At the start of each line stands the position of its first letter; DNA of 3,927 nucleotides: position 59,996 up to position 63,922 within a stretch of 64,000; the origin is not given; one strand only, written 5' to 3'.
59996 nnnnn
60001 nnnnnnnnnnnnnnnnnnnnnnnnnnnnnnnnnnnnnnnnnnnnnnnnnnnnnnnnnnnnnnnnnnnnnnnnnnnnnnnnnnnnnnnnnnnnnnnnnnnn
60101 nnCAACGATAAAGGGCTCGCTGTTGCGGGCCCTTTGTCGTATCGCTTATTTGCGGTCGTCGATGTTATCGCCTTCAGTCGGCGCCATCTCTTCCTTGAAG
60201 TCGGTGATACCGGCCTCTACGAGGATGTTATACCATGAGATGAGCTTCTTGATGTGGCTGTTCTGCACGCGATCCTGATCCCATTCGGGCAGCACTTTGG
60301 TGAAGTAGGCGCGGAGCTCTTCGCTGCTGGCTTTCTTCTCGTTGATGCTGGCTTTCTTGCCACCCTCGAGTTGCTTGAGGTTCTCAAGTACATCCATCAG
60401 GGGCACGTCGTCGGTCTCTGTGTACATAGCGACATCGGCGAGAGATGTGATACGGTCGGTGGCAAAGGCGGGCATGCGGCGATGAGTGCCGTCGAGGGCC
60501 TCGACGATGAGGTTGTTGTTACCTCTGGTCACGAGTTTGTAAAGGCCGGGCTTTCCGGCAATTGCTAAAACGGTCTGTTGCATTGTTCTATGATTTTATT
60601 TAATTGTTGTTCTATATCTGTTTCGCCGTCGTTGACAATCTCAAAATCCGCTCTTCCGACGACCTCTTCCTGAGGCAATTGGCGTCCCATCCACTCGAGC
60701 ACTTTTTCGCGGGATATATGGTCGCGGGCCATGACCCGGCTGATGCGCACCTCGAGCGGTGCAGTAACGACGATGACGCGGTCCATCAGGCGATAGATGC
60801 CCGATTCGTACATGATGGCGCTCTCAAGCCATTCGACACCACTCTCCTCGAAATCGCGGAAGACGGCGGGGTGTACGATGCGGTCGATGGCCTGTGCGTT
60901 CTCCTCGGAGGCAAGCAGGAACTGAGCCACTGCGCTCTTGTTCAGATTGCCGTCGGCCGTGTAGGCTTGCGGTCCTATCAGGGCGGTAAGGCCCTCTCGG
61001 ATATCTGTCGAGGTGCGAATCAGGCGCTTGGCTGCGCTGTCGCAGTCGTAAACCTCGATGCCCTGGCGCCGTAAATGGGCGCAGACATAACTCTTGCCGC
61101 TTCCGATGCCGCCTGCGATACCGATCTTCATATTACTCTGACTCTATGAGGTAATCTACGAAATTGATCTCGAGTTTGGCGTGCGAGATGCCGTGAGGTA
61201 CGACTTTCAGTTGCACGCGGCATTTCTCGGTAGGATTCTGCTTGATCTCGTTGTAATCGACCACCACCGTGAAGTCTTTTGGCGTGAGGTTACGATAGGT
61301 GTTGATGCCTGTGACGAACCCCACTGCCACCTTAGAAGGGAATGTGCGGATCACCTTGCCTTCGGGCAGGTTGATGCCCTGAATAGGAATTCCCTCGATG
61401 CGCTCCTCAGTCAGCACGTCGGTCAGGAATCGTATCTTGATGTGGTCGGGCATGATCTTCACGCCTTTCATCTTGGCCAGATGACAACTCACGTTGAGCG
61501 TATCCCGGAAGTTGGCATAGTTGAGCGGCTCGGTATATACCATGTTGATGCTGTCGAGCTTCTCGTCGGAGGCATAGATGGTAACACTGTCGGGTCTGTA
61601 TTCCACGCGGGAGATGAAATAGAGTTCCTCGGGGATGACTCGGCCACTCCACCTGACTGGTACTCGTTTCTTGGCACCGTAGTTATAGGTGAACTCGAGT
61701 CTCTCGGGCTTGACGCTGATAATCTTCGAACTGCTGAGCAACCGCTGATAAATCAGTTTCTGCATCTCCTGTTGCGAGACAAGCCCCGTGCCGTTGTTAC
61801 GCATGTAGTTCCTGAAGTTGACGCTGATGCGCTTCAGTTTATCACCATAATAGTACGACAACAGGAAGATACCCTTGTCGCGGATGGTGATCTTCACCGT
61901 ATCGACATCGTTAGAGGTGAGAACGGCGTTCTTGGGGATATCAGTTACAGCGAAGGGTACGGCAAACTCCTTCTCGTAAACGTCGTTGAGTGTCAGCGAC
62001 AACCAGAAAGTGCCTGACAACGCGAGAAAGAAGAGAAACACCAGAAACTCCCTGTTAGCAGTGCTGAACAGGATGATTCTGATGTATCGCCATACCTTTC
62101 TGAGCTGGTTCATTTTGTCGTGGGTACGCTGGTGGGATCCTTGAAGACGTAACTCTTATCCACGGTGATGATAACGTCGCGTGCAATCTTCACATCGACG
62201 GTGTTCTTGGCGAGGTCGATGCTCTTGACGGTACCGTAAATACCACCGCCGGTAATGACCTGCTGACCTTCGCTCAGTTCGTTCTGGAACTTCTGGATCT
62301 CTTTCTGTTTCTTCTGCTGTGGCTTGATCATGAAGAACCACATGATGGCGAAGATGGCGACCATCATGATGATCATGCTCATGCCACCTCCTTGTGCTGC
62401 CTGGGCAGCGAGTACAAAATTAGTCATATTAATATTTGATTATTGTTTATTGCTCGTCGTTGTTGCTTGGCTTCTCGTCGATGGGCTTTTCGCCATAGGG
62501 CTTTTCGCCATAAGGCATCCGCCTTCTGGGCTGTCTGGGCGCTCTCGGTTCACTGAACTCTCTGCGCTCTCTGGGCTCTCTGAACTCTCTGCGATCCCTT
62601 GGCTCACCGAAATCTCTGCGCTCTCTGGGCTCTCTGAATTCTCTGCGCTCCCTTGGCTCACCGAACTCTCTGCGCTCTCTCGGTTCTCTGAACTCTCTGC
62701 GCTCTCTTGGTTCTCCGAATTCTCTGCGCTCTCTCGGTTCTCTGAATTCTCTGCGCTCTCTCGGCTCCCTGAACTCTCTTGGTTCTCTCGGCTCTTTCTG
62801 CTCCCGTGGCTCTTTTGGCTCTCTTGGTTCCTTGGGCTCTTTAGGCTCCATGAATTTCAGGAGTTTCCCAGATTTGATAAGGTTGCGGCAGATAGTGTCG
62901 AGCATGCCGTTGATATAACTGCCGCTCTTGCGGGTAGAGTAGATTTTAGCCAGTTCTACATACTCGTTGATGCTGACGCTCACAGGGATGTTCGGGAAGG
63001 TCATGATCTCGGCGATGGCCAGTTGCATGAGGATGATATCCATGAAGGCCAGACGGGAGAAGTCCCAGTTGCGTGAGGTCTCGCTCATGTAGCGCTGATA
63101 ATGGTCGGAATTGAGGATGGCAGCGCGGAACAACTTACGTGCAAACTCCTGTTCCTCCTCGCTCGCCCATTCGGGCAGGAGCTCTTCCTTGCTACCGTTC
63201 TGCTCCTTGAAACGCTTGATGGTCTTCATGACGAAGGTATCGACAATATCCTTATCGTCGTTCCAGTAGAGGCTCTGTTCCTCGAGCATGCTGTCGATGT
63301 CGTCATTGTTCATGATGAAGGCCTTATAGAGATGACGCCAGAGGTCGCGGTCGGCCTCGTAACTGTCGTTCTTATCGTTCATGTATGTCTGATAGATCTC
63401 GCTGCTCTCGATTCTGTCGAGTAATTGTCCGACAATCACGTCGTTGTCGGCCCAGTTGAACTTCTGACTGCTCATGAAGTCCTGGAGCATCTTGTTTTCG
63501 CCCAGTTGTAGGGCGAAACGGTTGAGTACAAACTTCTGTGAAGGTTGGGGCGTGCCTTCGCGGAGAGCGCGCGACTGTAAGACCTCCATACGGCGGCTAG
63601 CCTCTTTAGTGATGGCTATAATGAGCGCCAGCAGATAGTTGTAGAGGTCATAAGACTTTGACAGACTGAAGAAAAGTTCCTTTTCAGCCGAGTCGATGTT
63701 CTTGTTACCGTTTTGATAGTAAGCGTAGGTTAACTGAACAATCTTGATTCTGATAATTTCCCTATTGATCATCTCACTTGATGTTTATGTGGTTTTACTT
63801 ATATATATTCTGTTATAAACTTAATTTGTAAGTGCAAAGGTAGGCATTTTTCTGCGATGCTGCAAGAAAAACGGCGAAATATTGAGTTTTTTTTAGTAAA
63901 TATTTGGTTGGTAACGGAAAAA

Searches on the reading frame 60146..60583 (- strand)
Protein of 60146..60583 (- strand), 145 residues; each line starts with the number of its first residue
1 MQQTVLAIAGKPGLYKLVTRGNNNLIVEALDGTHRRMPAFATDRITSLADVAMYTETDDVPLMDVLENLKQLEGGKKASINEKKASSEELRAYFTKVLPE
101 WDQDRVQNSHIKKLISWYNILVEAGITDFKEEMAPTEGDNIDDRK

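Call 34: search_protein_families(library=pfam, proteins=[window:60146-60583:-], max_evalue=0.001)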
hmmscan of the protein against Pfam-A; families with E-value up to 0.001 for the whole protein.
window:60146-60583:- (145 aa): 2 families
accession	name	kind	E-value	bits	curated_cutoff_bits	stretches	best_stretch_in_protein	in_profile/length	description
PF21186.2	DUF6852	-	9.5e-30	103.5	27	1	51-121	1-71/71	Domain of unknown function (DUF6852)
PF18347.7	DUF5606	-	1.3e-19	70.6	25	1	3-48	2-46/46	Domain of unknown function (DUF5606)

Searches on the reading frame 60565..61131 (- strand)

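Call 34: search_protein_families(library=pfam, proteins=[window:60565-61131:-], max_evalue=0.001)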
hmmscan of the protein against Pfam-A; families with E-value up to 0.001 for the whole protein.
window:60565-61131:- (188 aa): 3 families
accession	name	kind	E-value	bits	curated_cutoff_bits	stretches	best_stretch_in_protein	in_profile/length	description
PF01121.26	CoaE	-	8.7e-35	120.5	27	1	2-171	2-178/180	Dephospho-CoA kinase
PF13238.12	AAA_18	-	3.7e-07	31.1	29.4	1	3-139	1-114/128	AAA domain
PF13189.12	Cytidylate_kin2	-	0.00072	20.2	28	0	106-148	97-143/176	Cytidylate kinase-like family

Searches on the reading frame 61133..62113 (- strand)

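Call 34: search_protein_families(library=pfam, proteins=[window:61133-62113:-], max_evalue=0.001)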
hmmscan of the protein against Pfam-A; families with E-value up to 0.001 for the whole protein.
window:61133-62113:- (326 aa): 1 family
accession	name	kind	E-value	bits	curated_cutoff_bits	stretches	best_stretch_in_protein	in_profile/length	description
PF07949.17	YbbR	-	3.9e-07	30.7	22.3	1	151-227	1-79/81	YbbR-like protein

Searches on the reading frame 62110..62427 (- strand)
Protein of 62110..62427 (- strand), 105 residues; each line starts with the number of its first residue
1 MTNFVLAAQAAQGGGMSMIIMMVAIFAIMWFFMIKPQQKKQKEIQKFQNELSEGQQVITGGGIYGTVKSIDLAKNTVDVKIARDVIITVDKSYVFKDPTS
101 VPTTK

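Call 99: search_protein_families(library=pfam, proteins=[window:62110-62427:-], max_evalue=0.00001)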
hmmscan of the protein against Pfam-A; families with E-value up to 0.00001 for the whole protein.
window:62110-62427:- (105 aa): 1 family
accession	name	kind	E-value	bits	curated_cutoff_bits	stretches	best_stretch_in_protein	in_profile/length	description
PF02699.20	YajC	-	8.8e-28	96.5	28.2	1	18-94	2-76/78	Preprotein translocase subunit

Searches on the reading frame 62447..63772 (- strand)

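Call 34: search_protein_families(library=pfam, proteins=[window:62447-63772:-], max_evalue=0.001)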
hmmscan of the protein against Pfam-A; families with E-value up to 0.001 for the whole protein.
window:62447-63772:- (441 aa): 1 family
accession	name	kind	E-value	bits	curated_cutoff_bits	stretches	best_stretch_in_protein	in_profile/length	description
PF01029.23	NusB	-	2.6e-22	80.1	23.1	1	197-295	34-132/133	NusB family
